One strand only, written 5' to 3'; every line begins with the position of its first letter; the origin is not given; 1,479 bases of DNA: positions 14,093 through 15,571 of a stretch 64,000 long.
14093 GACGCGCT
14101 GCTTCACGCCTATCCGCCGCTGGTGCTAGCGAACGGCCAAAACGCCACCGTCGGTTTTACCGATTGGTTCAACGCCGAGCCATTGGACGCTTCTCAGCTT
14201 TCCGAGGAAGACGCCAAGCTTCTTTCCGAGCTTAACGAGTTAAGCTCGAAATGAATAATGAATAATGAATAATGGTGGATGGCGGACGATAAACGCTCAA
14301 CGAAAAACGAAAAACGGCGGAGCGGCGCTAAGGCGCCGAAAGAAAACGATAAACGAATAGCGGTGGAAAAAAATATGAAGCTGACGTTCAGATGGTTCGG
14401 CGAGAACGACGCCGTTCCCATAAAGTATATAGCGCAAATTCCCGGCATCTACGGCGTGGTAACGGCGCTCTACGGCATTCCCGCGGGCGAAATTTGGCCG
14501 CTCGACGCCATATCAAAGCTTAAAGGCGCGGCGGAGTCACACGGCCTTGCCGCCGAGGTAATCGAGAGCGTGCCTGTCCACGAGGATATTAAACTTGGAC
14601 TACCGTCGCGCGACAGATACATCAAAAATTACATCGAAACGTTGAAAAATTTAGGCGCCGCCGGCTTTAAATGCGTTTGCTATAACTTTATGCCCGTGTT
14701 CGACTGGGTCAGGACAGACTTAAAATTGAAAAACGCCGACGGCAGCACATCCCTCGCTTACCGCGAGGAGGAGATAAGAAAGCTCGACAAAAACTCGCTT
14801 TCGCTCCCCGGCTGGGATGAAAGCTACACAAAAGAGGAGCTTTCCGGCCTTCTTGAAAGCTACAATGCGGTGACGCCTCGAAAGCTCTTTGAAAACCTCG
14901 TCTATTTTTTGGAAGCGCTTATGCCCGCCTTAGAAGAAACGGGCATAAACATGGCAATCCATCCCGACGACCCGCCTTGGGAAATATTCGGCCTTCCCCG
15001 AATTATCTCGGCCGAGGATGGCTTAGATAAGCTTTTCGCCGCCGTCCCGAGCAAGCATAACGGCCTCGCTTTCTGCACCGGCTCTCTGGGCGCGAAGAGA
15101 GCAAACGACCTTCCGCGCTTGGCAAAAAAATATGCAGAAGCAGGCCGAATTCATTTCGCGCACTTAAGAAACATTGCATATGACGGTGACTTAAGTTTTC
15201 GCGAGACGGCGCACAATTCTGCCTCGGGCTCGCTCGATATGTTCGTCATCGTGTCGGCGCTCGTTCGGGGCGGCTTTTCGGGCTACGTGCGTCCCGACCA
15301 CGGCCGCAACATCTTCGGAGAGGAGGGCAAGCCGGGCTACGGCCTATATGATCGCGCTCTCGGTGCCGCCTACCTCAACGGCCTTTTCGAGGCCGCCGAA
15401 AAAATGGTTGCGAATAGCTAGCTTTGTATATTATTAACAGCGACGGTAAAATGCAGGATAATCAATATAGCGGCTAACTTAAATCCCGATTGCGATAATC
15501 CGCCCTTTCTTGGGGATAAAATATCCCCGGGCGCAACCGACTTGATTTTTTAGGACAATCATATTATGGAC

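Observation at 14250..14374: Dispersed intergenic element built from 7-nt units: family overview and copy 1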

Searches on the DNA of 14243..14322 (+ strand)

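Call 84: build_rna_model(alignment_id=A3, structure=none)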
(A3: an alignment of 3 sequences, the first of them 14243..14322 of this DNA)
Model R1 built from alignment A3 (3 sequences, 96 columns); structure: none (sequence only).
model positions 95; base pairs 0; branch points 0; effective number of sequences 2.12; information 0.602 bits per position. No base pairs: searches with it score sequence only.

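Call 85: search_with_rna_model(model_id=R1, sources=[window, L067, L068, L069, L070, L071, L072, L073, L074, L075, L077, L078, L079, L082, L083, L085, L088, L089, L090, L091, L093, L095, L096, L099, L100, L101, L102, L103, L105, L108, L111, L113, L115, L116, L118, L120, L121, L122, L123, L124, L125, L126, L127, L129, L130, L131, L135, L137, L139, L140, L141, L143, L148, L151, L154, L157, L180, L183, L184, L185, L186], max_evalue=1, show_alignments=6)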
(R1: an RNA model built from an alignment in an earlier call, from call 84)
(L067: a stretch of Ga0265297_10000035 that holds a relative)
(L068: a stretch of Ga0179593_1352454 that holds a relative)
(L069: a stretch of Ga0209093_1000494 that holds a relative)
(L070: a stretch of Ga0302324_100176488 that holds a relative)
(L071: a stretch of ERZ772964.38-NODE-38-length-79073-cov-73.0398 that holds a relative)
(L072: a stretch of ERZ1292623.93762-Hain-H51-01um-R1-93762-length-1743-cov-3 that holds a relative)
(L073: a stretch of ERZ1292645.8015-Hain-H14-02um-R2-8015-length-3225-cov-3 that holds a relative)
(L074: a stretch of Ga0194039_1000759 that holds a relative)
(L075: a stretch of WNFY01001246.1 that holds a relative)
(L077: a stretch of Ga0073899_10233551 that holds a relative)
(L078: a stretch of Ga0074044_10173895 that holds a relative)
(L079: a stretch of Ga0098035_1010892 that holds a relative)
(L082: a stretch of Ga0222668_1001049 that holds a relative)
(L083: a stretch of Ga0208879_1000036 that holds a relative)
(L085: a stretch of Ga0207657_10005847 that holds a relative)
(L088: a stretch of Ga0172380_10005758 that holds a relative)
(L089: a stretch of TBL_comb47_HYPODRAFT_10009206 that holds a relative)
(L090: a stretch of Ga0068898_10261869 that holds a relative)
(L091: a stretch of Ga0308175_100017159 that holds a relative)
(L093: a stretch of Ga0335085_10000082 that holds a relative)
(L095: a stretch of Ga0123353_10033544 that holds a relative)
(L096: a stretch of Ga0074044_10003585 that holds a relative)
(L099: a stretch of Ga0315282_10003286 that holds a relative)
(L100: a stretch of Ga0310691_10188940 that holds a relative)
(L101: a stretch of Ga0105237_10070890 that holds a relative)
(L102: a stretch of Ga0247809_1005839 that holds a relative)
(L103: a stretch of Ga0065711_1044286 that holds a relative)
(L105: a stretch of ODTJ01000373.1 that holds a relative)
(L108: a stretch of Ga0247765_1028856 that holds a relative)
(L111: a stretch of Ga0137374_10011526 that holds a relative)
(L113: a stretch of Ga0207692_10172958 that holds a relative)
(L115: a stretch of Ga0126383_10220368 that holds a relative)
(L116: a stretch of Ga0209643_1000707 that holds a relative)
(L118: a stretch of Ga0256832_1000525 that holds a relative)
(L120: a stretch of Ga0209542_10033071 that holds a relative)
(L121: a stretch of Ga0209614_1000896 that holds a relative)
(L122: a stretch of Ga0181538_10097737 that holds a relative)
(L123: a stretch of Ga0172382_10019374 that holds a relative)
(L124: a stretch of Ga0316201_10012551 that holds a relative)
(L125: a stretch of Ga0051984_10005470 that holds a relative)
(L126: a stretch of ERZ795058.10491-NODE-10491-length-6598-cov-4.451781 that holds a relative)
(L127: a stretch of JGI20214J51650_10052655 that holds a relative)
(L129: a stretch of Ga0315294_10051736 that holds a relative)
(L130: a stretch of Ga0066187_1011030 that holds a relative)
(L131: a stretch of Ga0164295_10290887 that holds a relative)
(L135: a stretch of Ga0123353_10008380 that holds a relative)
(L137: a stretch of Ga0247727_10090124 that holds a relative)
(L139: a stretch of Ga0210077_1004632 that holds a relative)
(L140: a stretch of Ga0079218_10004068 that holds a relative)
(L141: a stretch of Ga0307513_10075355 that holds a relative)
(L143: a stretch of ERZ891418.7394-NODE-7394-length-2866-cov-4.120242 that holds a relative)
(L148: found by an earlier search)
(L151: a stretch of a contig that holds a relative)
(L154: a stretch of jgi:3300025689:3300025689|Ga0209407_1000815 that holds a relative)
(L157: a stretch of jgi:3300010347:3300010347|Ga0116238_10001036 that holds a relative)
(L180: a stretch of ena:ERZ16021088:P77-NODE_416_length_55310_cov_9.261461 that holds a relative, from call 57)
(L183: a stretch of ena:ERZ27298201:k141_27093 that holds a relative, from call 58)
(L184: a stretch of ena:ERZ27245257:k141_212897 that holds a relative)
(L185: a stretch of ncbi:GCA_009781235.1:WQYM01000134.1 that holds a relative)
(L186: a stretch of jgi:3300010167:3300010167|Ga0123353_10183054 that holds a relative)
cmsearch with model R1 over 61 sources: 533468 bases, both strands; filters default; matches with E-value up to 1: 64.
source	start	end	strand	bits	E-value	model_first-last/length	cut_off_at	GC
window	40965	41056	-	96.9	2.9e-28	3-93/95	-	0.38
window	14239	14321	+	84.3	2.6e-24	4-94/95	-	0.4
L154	19900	19982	+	84.3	2.6e-24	4-94/95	-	0.4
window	28906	28984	+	81.6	1.8e-23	3-94/95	-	0.33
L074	8283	8329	+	24.9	8.5e-06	4-50/95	-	0.47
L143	2601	2647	+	22.6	4.4e-05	10-51/95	-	0.47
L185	2009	2043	+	21.6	9e-05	59-93/95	-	0.37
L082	6861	6888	-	21.2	0.00013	23-50/95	-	0.5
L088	14204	14235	+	19.4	0.00044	16-50/95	-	0.5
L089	8446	8482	+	19.2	0.0005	22-58/95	-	0.46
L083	1086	1126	+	18.7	0.00072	33-70/95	-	0.41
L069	4689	4715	-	18.4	0.00089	32-58/95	-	0.59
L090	1643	1673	-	17.6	0.0016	21-59/95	-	0.39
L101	185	217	+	17.6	0.0017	19-61/95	-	0.45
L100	471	523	+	16.7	0.0031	27-77/95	-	0.57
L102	3126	3160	+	16.6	0.0032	33-67/95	-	0.51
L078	1218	1273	-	16.4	0.0039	32-72/95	-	0.55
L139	246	282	-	16.3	0.0041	22-54/95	-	0.49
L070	1925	1949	+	16.3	0.0042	32-56/95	-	0.6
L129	1198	1228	+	16.3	0.0042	33-63/95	-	0.55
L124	139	164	-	15.8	0.0057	31-58/95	-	0.58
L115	163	187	-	15.7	0.0062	32-56/95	-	0.56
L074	8351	8400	+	15.5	0.0072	15-57/95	-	0.5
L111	4911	4937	-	15.5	0.0074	33-63/95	-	0.44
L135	1182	1204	-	15.2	0.0089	72-94/95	-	0.39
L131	1015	1039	-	15.2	0.0089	33-57/95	-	0.56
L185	5679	5717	-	15.2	0.009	7-45/95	-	0.38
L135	1743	1797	-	15.1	0.0098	33-85/95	-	0.47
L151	232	262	+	15.1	0.01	21-61/95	-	0.45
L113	808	833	-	15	0.01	33-58/95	-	0.58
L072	403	433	+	15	0.011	23-53/95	-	0.45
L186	1260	1297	-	14.9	0.012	10-47/95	-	0.34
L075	822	846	+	14.8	0.012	33-57/95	-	0.44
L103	2362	2382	-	14.7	0.013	32-52/95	-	0.52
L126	4432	4452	-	14.6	0.014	31-51/95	-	0.57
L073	238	266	-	14.5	0.015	33-61/95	-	0.59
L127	2033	2054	-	14.4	0.016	33-54/95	-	0.64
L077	1052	1077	-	14.4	0.016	33-58/95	-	0.54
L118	8000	8025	-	14.3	0.017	33-58/95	-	0.62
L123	6390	6412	-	14.3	0.017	31-53/95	-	0.43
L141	1959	1980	-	14.3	0.018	31-52/95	-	0.5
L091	1579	1606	-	14.3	0.018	33-56/95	-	0.5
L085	12408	12433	+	14.2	0.019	33-58/95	-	0.58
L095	593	613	+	14.1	0.02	31-51/95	-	0.48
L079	3019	3044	-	14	0.021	33-66/95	-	0.46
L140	3994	4015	-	14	0.021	33-54/95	-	0.41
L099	1849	1867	-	13.9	0.022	32-50/95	-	0.53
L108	843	862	-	13.9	0.022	33-52/95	-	0.5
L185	5571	5614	+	13.6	0.029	7-50/95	-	0.43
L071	13507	13526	+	13.3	0.034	33-52/95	-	0.5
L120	1935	1969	-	13.3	0.035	23-58/95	-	0.4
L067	6070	6096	+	13.1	0.04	33-80/95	-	0.41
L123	5618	5664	-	13.1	0.041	4-50/95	-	0.3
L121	10032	10052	+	13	0.044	30-50/95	-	0.57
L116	3041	3059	-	13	0.044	33-51/95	-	0.47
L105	8959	8978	-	12.9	0.049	33-52/95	-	0.6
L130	847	870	+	12.7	0.053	33-56/95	-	0.54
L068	1015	1048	+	12.3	0.074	33-86/95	-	0.35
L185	2119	2151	-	11.3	0.15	12-44/95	-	0.27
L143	2552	2572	+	11.1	0.17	31-51/95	-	0.52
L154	19995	20028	+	10.2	0.33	54-94/95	-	0.47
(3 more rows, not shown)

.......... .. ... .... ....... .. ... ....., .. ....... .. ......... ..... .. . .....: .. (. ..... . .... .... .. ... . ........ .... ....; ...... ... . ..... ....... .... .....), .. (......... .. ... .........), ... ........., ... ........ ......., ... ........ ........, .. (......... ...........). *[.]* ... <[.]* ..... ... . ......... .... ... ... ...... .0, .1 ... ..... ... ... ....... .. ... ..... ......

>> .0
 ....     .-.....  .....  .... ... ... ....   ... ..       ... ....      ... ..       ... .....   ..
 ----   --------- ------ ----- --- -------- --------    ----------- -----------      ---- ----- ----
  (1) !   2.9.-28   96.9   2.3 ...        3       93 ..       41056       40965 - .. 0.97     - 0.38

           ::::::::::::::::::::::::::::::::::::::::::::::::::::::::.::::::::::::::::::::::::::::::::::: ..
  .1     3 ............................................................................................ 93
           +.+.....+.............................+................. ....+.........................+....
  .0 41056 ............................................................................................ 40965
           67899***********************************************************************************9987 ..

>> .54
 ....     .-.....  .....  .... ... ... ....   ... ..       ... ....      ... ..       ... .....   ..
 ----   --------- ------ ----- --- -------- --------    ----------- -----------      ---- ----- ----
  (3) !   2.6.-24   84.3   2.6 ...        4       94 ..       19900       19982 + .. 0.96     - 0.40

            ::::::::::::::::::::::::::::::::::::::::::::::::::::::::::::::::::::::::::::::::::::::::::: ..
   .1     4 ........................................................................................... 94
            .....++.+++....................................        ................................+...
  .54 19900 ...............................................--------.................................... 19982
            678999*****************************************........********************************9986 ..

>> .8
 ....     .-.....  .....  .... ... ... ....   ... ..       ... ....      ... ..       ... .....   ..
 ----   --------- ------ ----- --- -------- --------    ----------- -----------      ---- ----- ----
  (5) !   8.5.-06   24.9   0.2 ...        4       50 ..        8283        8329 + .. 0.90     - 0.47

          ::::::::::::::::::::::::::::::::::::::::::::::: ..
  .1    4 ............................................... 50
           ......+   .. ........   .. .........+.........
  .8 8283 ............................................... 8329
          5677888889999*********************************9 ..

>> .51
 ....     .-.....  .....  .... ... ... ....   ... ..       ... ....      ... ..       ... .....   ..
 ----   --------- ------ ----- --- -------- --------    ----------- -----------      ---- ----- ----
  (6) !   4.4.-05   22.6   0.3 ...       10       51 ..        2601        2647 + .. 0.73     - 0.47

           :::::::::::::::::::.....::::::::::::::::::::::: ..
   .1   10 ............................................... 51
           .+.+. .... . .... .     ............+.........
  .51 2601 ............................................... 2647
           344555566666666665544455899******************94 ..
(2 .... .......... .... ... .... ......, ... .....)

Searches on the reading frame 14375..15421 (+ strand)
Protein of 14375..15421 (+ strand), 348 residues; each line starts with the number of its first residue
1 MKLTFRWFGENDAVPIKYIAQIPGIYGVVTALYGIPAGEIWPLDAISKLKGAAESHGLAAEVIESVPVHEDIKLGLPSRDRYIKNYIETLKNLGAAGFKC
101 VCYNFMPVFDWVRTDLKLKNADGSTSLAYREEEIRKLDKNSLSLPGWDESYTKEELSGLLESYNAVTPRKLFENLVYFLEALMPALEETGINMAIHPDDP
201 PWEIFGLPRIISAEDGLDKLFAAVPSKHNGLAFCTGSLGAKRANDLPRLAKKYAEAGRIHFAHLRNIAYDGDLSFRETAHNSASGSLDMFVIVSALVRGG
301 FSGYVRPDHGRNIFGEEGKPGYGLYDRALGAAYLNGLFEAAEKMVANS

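Call 15: find_encoding_contigs(protein=window:14375-15421:+, flank=10000, max_places=10)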
Protein window:14375-15421:+ (348 aa): 20 contigs read that carry it; 10 places shown.
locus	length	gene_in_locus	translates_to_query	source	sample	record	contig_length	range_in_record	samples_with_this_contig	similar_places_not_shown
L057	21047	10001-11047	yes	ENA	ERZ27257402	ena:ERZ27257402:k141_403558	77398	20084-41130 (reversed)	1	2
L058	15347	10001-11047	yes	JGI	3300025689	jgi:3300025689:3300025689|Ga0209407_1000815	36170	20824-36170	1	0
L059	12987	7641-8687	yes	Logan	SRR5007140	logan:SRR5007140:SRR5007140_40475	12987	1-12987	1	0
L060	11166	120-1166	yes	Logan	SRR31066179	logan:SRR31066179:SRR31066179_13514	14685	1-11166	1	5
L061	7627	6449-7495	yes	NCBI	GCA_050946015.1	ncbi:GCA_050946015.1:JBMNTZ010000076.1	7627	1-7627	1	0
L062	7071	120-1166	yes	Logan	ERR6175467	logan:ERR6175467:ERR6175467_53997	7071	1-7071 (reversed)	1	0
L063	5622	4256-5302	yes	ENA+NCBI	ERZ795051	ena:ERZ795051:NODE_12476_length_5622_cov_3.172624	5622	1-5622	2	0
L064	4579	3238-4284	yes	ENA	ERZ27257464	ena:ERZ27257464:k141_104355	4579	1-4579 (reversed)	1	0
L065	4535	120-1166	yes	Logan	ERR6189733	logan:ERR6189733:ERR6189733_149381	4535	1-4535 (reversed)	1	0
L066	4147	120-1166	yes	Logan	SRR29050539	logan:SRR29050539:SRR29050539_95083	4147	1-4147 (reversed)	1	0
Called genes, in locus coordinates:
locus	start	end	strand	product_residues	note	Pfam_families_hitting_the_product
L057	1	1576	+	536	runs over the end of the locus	PF13347:MFS_2, PF07690:MFS_1 (weak)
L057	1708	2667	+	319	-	-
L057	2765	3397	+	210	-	PF01081:Aldolase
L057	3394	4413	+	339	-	PF00294:PfkB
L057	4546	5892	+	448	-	PF01232:Mannitol_dh, PF08125:Mannitol_dh_C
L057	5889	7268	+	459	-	PF02614:UxaC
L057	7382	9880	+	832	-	-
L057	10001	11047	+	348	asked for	PF03786:UxuA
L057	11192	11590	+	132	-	PF13396:PLDc_N (weak)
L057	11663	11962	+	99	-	PF13240:Zn_Ribbon_1 (weak)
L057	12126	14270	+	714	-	PF02837:Glyco_hydro_2_N, PF00703:Glyco_hydro_2, PF02836:Glyco_hydro_2_C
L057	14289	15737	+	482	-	PF13347:MFS_2, PF07690:MFS_1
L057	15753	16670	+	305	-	PF00135:COesterase, PF20434:BD-FAE, PF07859:Abhydrolase_3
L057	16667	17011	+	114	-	-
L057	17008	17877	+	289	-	PF00037:Fer4 (faint), PF12838:Fer4_7 (weak), PF13187:Fer4_9 (weak), PF13237:Fer4_10 (weak), PF14697:Fer4_21 (weak)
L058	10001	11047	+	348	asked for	PF03786:UxuA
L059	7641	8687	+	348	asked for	PF03786:UxuA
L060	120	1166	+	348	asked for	PF03786:UxuA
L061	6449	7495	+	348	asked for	PF03786:UxuA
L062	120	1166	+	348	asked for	PF03786:UxuA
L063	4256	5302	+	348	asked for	PF03786:UxuA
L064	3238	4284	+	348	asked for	PF03786:UxuA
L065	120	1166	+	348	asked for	PF03786:UxuA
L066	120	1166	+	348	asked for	PF03786:UxuA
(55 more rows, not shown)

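Call 22: list_cluster_members(proteins=[window:14375-15421:+, window:27597-28916:+, window:41051-42499:-, window:40349-40927:-])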
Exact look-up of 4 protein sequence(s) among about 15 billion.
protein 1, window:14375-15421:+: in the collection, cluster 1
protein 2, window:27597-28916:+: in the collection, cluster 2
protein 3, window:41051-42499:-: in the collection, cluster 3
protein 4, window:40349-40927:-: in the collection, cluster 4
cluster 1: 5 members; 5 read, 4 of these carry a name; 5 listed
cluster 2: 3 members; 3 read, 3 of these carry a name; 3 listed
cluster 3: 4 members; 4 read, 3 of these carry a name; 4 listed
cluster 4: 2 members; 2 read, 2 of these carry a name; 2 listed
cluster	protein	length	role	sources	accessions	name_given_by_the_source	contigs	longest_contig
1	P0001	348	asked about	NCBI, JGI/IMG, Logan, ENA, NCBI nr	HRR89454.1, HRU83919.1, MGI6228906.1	MAG TPA: mannonate dehydratase [Eubacteriales bacterium] | mannonate dehydratase [Eubacteriales bacterium]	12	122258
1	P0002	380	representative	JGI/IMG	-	mannonate dehydratase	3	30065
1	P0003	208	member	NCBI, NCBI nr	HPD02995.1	MAG TPA: mannonate dehydratase, partial [Clostridia bacterium] | mannonate dehydratase [Clostridia bacterium]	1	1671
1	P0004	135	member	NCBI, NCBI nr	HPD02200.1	MAG TPA: mannonate dehydratase, partial [Clostridia bacterium] | mannonate dehydratase [Clostridia bacterium]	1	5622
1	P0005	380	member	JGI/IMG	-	-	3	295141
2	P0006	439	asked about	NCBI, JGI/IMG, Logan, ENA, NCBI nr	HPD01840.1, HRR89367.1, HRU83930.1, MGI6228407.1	MAG TPA: NAD(P)/FAD-dependent oxidoreductase [Eubacteriales bacterium] | flavin-dependent dehydrogenase | NAD(P)/FAD-dependent oxidoreductase [Clostridia bacterium]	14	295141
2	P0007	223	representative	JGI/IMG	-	flavin-dependent dehydrogenase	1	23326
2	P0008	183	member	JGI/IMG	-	flavin-dependent dehydrogenase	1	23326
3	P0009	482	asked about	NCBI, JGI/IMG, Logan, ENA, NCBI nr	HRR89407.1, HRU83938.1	MAG TPA: TrkH family potassium uptake protein [Eubacteriales bacterium] | TrkH family potassium uptake protein [Eubacteriales bacterium]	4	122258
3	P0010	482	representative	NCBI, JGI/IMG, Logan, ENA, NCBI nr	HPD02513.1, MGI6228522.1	MAG: TrkH family potassium uptake protein [Christensenellales bacterium] | trk system potassium uptake protein TrkH | TrkH family potassium uptake protein [Clostridia bacterium]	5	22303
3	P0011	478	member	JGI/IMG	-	trk system potassium uptake protein TrkH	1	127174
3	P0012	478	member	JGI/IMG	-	-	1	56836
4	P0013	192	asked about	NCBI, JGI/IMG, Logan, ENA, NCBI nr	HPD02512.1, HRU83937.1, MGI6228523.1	MAG: epoxyqueuosine reductase QueH [Christensenellales bacterium] | predicted adenine nucleotide alpha hydrolase (AANH) superfamily ATPase | epoxyqueuosine reductase QueH [Clostridia bacterium]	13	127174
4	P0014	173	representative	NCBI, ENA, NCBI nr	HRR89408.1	MAG TPA: epoxyqueuosine reductase QueH [Eubacteriales bacterium] | epoxyqueuosine reductase QueH [Eubacteriales bacterium]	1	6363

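Call 40: find_homologous_proteins(query=window:14375-15421:+, max_evalue=1e-80)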
Query window:14375-15421:+ (348 aa): 7983 proteins with E <= 1e-80 among 8000 candidates; the best 120 are listed.
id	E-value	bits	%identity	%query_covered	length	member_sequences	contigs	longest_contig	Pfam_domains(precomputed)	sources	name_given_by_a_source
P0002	2.2e-234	795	100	100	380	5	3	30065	PF03786.20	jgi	jgi:mannonate dehydratase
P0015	5.8e-159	547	68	99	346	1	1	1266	PF03786.20,PF01261.31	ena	-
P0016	3.9e-158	544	66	99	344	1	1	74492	PF03786.20,PF01261.31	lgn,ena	-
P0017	5.6e-158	544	66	98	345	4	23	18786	PF03786.20,PF01261.31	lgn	-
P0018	6.3e-158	544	67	99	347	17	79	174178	PF03786.20,PF01261.31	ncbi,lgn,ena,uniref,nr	ncbi:MAG TPA: mannonate dehydratase [Candidatus Borkfalkia excrementavium]|uniref:Mannonate dehydrat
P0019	6.5e-158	544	66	99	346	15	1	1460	PF03786.20,PF01261.31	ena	-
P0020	1.3e-157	543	68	99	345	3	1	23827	PF03786.20,PF01261.31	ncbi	-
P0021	1.3e-157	542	66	99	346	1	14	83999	PF03786.20,PF01261.31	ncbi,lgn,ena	-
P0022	1.6e-157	542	66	99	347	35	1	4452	PF03786.20,PF01261.31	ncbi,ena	-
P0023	1.9e-157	542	66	99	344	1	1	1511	PF03786.20,PF01261.31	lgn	-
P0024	2.0e-157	542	66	99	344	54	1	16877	PF03786.20,PF01261.31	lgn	-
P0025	2.6e-157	542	66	99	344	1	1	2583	PF03786.20,PF01261.31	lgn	-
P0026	4.7e-157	541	-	-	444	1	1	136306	PF03786.20,PF01261.31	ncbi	-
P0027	4.9e-157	541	66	99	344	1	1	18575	PF03786.20,PF01261.31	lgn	-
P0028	5.0e-157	541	66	99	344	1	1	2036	PF03786.20,PF01261.31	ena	-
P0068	1.7e-155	536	68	99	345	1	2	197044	PF03786.20,PF01261.31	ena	-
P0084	5.3e-155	534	68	99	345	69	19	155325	PF03786.20,PF01261.31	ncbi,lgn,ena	-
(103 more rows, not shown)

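Call 57: find_encoding_contigs(protein=P0084, flank=10000, max_places=3)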
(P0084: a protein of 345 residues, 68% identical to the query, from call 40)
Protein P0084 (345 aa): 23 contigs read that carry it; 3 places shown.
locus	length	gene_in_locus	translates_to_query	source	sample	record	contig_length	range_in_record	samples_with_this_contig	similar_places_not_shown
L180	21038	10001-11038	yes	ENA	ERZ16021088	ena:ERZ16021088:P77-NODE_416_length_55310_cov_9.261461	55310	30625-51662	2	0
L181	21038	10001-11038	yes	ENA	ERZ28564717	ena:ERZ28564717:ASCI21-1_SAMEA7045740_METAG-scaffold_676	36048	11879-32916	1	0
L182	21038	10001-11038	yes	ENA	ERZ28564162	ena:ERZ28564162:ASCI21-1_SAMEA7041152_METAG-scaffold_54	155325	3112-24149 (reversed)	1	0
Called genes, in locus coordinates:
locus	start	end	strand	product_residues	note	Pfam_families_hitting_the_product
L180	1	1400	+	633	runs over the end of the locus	PF04616:Glyco_hydro_43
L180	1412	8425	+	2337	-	-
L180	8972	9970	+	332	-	PF01408:GFO_IDH_MocA, PF22725:GFO_IDH_MocA_C3, PF02894:GFO_IDH_MocA_C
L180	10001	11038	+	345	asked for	PF03786:UxuA, PF01261:AP_endonuc_2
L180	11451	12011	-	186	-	PF07875:Coat_F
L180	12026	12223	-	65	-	-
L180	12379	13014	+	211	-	PF27462:RecX_N, PF21982:RecX_HTH1, PF02631:RecX_HTH2 (faint), PF21981:RecX_HTH3 (faint)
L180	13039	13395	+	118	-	PF01648:ACPS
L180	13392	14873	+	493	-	PF03853:YjeF_N, PF01256:Carb_kinase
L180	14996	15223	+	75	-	-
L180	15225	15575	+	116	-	PF02452:PemK_toxin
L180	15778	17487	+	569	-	PF01432:Peptidase_M3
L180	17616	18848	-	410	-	PF00817:IMS, PF11799:IMS_C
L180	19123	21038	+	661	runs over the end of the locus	PF04851:ResIII, PF17757:UvrB_inter, PF27431:UvrB_3rd, PF00271:Helicase_C, PF12344:UvrB, PF02151:UVR (weak)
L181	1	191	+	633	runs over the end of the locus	PF04616:Glyco_hydro_43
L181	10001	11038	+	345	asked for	PF03786:UxuA, PF01261:AP_endonuc_2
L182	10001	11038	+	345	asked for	PF03786:UxuA, PF01261:AP_endonuc_2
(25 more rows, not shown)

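Call 58: find_encoding_contigs(protein=P0068, flank=10000, max_places=2)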
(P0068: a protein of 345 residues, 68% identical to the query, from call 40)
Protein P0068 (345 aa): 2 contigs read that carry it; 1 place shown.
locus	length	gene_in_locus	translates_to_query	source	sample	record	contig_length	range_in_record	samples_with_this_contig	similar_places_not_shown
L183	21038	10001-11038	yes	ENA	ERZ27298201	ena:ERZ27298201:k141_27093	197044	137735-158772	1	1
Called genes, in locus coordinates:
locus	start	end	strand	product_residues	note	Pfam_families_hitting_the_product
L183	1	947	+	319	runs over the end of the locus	-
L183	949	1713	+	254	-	PF01261:AP_endonuc_2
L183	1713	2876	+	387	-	PF22244:GCE_fung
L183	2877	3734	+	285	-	PF01261:AP_endonuc_2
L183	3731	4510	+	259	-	PF01261:AP_endonuc_2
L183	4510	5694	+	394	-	PF01408:GFO_IDH_MocA, PF22725:GFO_IDH_MocA_C3, PF02894:GFO_IDH_MocA_C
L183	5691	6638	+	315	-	PF01408:GFO_IDH_MocA, PF02894:GFO_IDH_MocA_C (weak), PF22725:GFO_IDH_MocA_C3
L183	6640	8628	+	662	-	PF08531:Bac_rhamnosid_N, PF05592:Bac_rhamnosid (weak), PF17389:Bac_rhamnosid6H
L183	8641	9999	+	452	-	PF02614:UxaC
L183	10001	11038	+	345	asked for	PF03786:UxuA, PF01261:AP_endonuc_2 (faint)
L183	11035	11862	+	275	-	PF00106:adh_short, PF13561:adh_short_C2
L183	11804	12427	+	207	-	PF01081:Aldolase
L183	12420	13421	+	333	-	PF00294:PfkB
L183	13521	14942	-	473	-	PF01266:DAO (faint), PF01593:Amino_oxidase, PF13450:NAD_binding_8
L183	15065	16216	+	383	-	-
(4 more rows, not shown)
